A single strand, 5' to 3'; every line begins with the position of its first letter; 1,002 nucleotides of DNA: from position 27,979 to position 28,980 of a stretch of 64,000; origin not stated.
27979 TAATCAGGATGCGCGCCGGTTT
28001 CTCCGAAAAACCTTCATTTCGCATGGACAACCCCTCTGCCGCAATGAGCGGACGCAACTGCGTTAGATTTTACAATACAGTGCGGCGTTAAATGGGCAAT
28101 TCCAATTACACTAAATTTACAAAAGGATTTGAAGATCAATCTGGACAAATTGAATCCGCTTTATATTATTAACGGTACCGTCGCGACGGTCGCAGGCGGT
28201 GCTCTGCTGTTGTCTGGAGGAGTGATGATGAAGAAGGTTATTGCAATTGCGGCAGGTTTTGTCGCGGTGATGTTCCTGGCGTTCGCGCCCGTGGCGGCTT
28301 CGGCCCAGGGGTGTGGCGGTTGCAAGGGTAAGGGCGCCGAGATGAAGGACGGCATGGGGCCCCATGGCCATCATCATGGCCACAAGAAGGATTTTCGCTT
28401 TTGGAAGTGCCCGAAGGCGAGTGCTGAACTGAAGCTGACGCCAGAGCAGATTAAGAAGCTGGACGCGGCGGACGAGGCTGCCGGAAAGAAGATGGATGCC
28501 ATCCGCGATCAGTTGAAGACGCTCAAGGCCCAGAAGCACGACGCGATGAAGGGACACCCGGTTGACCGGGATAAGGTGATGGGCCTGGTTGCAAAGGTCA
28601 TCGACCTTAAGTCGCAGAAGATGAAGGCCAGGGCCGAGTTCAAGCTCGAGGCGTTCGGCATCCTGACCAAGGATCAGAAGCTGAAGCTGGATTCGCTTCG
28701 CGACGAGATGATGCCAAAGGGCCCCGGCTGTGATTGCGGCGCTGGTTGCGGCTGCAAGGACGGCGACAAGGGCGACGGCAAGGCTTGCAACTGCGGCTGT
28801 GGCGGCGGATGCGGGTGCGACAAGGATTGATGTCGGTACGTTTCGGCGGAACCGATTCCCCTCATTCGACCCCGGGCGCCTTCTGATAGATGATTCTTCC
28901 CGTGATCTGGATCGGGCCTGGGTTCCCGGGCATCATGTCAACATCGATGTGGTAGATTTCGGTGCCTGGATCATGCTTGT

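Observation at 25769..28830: CpxRA/CpxP-like divergent module with metal-binding signatures next to copA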

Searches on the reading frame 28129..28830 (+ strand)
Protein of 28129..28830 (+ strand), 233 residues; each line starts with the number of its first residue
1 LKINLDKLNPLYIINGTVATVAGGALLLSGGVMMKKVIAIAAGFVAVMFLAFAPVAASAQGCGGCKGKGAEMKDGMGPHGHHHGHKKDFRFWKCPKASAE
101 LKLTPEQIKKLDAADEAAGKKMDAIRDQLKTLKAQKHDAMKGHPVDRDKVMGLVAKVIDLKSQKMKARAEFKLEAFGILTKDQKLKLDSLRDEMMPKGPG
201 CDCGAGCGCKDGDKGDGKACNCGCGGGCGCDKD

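Call 3: search_protein_families(library=pfam, proteins=[window:28129-28830:+], max_evalue=0.01)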
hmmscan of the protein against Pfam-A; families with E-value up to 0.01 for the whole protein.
window:28129-28830:+ (233 aa): 2 families
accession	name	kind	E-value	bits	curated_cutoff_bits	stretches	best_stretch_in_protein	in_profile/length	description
PF07813.17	LTXXQ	-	6.5e-08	33.6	24.3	1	96-190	8-99/100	LTXXQ motif family protein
PF13801.11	Metal_resist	-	1.8e-06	28.5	29.2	1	78-184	24-123/125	Heavy-metal resistance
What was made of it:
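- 28228..28830 (+): Secreted LTXXQ (Spy/CpxP/ZraP-family) protein, 200 aa. Its parts are a signal peptide (residues 1-26, ...VAASA|QG), a CGGC plus HGHHHGH N-terminal segment, a helical-hairpin core with LTPEQ and LTKDQ motifs, and a Cys-rich tail. Pfam LTXXQ (call 3).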

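Call 4: search_protein_families(library=ncbifam, proteins=[window:28129-28830:+], max_evalue=0.01)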
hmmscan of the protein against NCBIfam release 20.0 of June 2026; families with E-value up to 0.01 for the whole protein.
window:28129-28830:+ (233 aa): 1 family
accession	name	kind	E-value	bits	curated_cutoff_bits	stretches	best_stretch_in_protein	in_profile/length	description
NF007769.1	PRK10455.1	equivalog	0.00015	22.1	174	1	46-185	11-138/160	ATP-independent periplasmic protein-refolding chaperone Spy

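Call 7: find_homologous_proteins(query=window:28225-28827:+, max_evalue=0.001)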
Query seq(201 aa) (201 aa): 3 proteins with E <= 0.001 among 411 candidates.
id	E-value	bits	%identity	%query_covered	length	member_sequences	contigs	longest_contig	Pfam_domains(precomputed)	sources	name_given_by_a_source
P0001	6.5e-129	446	100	100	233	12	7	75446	PF13801.12,PF07813.18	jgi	-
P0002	1.2e-106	373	84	100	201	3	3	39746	PF13801.12,PF07813.18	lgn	-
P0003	2.8e-4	39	31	44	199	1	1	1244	PF13801.12,PF07813.18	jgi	jgi:Spy/CpxP family protein refolding chaperone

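Call 9: find_encoding_contigs(protein=P0002, flank=8000, max_places=4)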
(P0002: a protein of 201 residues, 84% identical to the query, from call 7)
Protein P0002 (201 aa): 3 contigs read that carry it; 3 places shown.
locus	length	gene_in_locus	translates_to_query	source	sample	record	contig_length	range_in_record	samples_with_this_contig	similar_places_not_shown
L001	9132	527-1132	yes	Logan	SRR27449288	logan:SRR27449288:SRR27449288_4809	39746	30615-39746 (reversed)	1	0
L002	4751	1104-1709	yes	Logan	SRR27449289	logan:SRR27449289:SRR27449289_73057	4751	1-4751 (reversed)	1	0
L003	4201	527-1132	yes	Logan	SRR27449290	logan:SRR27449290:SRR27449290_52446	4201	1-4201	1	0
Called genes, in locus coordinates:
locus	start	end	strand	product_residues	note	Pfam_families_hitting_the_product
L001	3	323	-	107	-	?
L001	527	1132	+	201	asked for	PF13801:Metal_resist (weak), PF07813:LTXXQ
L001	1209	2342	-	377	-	-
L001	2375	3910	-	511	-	-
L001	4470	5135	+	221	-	PF04002:RadC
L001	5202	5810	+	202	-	PF00625:Guanylate_kin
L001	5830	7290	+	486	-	PF00749:tRNA-synt_1c, PF19269:Anticodon_2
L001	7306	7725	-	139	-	PF00334:NDK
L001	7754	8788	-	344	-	-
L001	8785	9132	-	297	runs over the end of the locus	PF14378:PAP2_3, PF01569:PAP2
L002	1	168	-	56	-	?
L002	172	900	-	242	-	PF00072:Response_reg, PF00486:Trans_reg_C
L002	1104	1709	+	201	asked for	PF13801:Metal_resist (weak), PF07813:LTXXQ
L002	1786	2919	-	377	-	-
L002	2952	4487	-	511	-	-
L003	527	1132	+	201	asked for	PF13801:Metal_resist (weak), PF07813:LTXXQ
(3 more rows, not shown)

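Call 12: find_encoding_contigs(protein=P0001, flank=10000, max_places=8)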
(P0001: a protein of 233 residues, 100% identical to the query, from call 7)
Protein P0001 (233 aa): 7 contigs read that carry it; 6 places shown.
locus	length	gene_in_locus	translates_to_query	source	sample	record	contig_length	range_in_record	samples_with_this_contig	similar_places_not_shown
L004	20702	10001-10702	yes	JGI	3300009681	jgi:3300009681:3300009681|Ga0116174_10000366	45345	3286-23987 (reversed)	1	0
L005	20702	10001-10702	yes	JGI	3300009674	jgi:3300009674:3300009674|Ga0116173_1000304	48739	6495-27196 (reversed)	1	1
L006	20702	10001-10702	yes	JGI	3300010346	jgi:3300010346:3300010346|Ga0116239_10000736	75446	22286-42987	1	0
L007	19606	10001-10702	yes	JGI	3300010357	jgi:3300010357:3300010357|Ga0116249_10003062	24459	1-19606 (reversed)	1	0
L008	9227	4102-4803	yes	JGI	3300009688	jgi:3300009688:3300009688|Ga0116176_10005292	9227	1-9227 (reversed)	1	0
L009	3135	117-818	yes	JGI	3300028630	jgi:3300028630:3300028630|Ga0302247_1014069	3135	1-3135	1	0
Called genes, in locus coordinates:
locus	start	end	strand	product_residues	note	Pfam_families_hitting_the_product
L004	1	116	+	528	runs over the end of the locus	-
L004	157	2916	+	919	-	PF00675:Peptidase_M16, PF05193:Peptidase_M16_C, PF00675:Peptidase_M16, PF05193:Peptidase_M16_C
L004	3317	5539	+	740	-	PF00403:HMA, PF00122:E1-E2_ATPase, PF00702:Hydrolase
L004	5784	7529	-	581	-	PF01401:Peptidase_M2, PF02074:Peptidase_M32 (faint), PF01432:Peptidase_M3 (weak)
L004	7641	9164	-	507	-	PF00672:HAMP, PF00512:HisKA, PF02518:HATPase_c, PF13581:HATPase_c_2 (weak)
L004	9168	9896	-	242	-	PF00072:Response_reg, PF00486:Trans_reg_C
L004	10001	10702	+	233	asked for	PF13801:Metal_resist (weak), PF07813:LTXXQ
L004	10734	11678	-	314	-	-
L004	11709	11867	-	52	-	-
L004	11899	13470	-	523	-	-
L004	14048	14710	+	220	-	PF04002:RadC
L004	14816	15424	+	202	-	PF00625:Guanylate_kin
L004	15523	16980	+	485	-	PF00749:tRNA-synt_1c, PF19269:Anticodon_2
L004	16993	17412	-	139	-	PF00334:NDK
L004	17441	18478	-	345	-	-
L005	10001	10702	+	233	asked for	PF13801:Metal_resist (weak), PF07813:LTXXQ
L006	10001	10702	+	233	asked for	PF13801:Metal_resist (weak), PF07813:LTXXQ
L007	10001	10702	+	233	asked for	PF13801:Metal_resist (weak), PF07813:LTXXQ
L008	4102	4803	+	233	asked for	PF13801:Metal_resist (weak), PF07813:LTXXQ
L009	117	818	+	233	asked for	PF13801:Metal_resist (weak), PF07813:LTXXQ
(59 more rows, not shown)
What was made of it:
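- Periplasmic peptidase genes flank the module (calls 3, 12).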

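Call 15: search_protein_representatives(protein=window:28228-28827:+)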
Query: 200 residues. Proteins with E-value up to 0.001 (for the whole library): 348; up to 1e-10: 9; up to 1e-30: 1. The best 150 are listed.
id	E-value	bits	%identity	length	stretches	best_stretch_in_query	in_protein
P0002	3.8e-107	373.0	84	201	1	1-200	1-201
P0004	4.2e-18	82.2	45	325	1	25-173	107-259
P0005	2.1e-17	79.9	41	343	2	33-166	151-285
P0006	1.8e-16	76.9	41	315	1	27-166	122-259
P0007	1.7e-12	63.9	39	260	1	26-199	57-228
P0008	2.1e-12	63.6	32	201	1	5-190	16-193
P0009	5.9e-12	62.1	30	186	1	1-161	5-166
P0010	1.1e-11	61.3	34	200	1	9-196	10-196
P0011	1.1e-11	61.2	28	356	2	66-195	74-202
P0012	1.7e-10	57.4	34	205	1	15-194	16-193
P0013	2.5e-10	56.8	28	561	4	66-159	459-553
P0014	4.0e-10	56.2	34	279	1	31-195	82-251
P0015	6.4e-10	55.5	32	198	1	4-190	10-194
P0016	1.5e-09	54.3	32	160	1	43-162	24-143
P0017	1.8e-09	54.0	37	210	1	59-189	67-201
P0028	7.9e-08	48.7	32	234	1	43-193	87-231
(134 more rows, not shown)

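Call 18: find_encoding_contigs(protein=P0007, flank=6000, max_places=3)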
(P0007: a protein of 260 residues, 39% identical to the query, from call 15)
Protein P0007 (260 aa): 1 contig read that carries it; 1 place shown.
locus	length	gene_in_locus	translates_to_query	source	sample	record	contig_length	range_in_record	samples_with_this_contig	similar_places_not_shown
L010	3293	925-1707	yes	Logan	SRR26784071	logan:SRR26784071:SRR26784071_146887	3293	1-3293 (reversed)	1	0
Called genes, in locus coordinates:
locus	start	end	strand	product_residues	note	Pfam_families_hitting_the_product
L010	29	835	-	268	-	PF00072:Response_reg, PF00486:Trans_reg_C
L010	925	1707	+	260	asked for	PF13801:Metal_resist (weak), PF07813:LTXXQ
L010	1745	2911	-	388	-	-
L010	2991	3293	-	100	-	?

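Call 20: find_encoding_contigs(protein=P0004, flank=8000, max_places=3)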
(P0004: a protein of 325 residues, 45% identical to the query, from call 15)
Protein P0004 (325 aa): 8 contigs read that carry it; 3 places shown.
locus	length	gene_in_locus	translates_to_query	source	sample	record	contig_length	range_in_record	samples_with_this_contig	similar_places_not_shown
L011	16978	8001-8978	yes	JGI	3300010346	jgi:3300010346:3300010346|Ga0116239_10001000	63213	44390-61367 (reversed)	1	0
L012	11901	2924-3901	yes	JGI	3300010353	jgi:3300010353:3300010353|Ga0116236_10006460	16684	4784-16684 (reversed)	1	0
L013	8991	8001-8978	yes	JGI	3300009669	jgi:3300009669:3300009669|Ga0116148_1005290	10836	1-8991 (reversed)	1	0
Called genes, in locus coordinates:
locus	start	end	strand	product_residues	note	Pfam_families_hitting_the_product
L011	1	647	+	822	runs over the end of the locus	-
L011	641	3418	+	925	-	PF00675:Peptidase_M16, PF05193:Peptidase_M16_C, PF00675:Peptidase_M16, PF05193:Peptidase_M16_C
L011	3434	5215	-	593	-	PF01401:Peptidase_M2 (weak), PF02074:Peptidase_M32 (faint), PF01401:Peptidase_M2, PF01432:Peptidase_M3 (weak)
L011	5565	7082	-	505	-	PF00672:HAMP, PF00512:HisKA, PF02518:HATPase_c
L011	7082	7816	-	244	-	PF00072:Response_reg, PF00486:Trans_reg_C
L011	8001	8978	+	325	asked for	PF13801:Metal_resist (weak), PF07813:LTXXQ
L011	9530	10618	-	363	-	-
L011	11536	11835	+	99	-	-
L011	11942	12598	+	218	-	PF04002:RadC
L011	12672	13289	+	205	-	PF00625:Guanylate_kin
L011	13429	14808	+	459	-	PF00749:tRNA-synt_1c, PF19269:Anticodon_2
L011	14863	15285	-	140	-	PF00334:NDK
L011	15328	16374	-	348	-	-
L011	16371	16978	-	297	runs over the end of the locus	PF14378:PAP2_3, PF01569:PAP2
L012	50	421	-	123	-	-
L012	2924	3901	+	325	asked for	PF13801:Metal_resist (weak), PF07813:LTXXQ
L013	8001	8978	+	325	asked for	PF13801:Metal_resist (weak), PF07813:LTXXQ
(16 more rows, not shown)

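Call 21: find_encoding_contigs(protein=P0005, flank=8000, max_places=3)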
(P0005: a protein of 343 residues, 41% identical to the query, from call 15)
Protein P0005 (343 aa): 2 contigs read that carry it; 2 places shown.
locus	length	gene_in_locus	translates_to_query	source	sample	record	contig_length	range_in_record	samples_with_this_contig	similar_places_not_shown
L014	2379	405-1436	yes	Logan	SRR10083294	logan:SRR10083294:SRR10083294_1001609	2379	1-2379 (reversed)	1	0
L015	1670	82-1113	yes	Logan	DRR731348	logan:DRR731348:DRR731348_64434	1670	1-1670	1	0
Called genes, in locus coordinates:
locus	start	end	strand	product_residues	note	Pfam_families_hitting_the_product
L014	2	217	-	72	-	?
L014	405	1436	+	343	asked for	PF13801:Metal_resist, PF07813:LTXXQ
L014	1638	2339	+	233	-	PF00230:MIP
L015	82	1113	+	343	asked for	PF13801:Metal_resist, PF07813:LTXXQ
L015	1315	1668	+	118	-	?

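Call 22: find_encoding_contigs(protein=P0006, flank=8000, max_places=3)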
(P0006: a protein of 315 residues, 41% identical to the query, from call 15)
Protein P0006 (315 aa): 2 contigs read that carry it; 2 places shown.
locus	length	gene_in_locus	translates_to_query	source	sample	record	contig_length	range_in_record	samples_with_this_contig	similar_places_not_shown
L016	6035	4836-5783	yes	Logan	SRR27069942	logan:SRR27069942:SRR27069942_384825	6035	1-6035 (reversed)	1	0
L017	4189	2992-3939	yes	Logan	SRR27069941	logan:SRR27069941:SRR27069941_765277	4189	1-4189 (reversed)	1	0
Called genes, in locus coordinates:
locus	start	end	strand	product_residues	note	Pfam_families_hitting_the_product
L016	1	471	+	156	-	?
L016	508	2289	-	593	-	PF01401:Peptidase_M2 (weak), PF02074:Peptidase_M32 (faint), PF01432:Peptidase_M3 (faint), PF01401:Peptidase_M2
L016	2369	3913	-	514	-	PF00672:HAMP, PF00512:HisKA, PF13581:HATPase_c_2 (weak), PF02518:HATPase_c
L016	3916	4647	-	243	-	PF00072:Response_reg, PF00486:Trans_reg_C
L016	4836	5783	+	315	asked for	PF13801:Metal_resist (weak), PF07813:LTXXQ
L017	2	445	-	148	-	?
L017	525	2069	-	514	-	PF00672:HAMP, PF00512:HisKA, PF13581:HATPase_c_2 (weak), PF02518:HATPase_c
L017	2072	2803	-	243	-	PF00072:Response_reg, PF00486:Trans_reg_C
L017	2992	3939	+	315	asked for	PF13801:Metal_resist (weak), PF07813:LTXXQ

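Call 23: find_encoding_contigs(protein=P0028, flank=8000, max_places=3)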
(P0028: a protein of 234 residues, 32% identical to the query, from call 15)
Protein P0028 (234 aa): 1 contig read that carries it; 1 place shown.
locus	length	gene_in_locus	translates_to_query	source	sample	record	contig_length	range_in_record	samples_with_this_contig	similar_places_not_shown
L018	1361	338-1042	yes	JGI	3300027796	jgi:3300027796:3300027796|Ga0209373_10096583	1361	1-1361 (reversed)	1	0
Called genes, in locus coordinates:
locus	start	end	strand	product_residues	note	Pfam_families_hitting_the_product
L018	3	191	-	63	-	?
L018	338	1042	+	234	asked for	PF13801:Metal_resist, PF07813:LTXXQ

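Call 28: find_related_loci(query=A3, collection=genome_contigs, flank=8000)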
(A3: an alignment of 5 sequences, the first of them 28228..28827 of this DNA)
Query A3 (200 aa) in genome_contigs; peptide patterns used: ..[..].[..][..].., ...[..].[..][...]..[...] (x = any residue, [..] = any of these).
14 stretches matched a pattern; 1 encode a relative of the query (tblastn E <= 1e-3); 1 distinct loci.
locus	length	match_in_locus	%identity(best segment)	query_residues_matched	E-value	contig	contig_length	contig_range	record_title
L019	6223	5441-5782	42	55-168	2e-25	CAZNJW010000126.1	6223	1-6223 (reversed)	MAG TPA_asm: uncultured Anaeromyxobacteraceae bacterium isolate SRP192927_co3_853 genome assembly, contig: NODE_36239_le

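Call 37: search_solved_structures(query=window:28228-28827:+, max_evalue=1, show_alignments=3)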
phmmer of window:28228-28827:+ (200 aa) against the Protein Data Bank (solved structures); distinct sequences matched with E-value up to 1: 6.
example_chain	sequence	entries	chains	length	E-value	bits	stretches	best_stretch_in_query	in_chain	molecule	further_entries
9k7t_A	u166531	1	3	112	0.071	16.1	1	43-110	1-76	C4-Zn1-HEHE-1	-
3oeo_A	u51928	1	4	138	0.1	15.6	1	79-166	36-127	Spheroplast protein Y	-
5wnw_A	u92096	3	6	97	0.13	15.3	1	79-155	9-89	Periplasmic chaperone Spy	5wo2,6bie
5wo1_A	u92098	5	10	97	0.25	14.3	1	79-155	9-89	Periplasmic chaperone Spy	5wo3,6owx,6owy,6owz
1rh7_A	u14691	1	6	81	0.51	13.3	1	166-192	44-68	Resistin-like beta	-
2d3e_A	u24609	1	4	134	0.71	12.8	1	56-138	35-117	General control protein GCN4 and Tropomyosin 1 alpha chain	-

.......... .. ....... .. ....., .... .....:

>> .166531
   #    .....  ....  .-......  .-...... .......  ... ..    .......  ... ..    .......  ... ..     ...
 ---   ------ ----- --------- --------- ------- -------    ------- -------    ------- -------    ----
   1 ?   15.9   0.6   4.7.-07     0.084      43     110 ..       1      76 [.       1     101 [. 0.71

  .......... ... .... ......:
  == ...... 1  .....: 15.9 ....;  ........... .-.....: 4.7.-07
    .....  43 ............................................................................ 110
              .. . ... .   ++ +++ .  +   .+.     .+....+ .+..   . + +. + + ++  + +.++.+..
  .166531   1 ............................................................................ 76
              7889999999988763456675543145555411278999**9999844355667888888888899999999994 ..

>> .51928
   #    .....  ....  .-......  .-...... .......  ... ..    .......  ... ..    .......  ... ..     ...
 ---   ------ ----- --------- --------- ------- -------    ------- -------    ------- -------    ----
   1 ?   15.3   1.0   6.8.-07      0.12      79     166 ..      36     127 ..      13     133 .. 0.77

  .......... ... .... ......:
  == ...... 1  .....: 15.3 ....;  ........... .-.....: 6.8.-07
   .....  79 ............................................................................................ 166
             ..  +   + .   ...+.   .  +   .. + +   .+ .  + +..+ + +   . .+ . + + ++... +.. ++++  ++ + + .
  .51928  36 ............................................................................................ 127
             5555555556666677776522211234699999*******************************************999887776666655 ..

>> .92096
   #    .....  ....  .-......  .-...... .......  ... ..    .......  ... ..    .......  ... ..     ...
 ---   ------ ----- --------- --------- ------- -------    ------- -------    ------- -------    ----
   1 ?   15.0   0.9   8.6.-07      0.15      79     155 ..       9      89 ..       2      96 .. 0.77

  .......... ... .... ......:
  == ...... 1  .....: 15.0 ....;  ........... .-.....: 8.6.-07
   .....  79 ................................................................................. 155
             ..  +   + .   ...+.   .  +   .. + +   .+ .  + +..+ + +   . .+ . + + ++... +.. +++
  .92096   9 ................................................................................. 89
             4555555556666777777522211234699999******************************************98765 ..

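Call 46: find_related_loci(query=A3, collection=metagenome_contigs, flank=6000)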
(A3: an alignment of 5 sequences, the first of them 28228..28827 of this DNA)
Query A3 (200 aa) in metagenome_contigs; peptide patterns used: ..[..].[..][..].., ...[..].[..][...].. (x = any residue, [..] = any of these).
71 stretches matched a pattern; 5 encode a relative of the query (tblastn E <= 1e-3); 5 distinct loci.
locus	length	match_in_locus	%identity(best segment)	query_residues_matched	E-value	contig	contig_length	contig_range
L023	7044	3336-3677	43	55-168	2e-26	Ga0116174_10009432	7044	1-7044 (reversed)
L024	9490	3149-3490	43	55-168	2e-26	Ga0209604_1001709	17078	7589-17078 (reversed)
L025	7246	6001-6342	43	55-168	2e-26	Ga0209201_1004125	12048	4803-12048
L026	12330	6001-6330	42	58-166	7e-18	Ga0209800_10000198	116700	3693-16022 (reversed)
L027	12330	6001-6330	42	58-166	7e-18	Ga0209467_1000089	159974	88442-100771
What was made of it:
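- Tried and rejected: They added only one MAG and duplicates of known loci (calls 28, 46), so the Cys-rich clade looks rare.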

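Call 100: predict_structure(alignment_id=A6)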
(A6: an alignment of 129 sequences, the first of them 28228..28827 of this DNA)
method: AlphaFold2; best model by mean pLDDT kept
length: 200 residues; sequences in the alignment: 129
mean_pLDDT: 75.8   pTM: 0.64
mean pLDDT of the five models: 75.8, 75.6, 75.0, 74.1, 73.9
residues with pLDDT >= 90: 102; 70-90: 14; 50-70: 35; < 50: 49
segments of 3 or more residues with pLDDT < 50: 23-44, 46-52, 178-181, 190-200
pLDDT, mean of each block of 10 residues (from residue 1): 69 64 47 45 45 72 95 97 96 98 98 98 98 97 98 94 63 49 49 44
secondary structure, 60 per line:
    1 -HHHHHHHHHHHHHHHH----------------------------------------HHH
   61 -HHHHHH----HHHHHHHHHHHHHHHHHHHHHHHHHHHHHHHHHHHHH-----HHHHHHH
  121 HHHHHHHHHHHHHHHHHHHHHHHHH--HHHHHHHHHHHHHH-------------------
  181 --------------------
elements in order: H2-17 H62-67 H72-108 H114-145 H148-161
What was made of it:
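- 28228..28830 (+): The AF2 core (residues 57-165) has pLDDT above 94 and the tails are below 50 (call 100).
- On Spy/CpxP/ZraP (Pfam LTXXQ, PF07813): The AF2 core has pLDDT above 94 (call 100).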
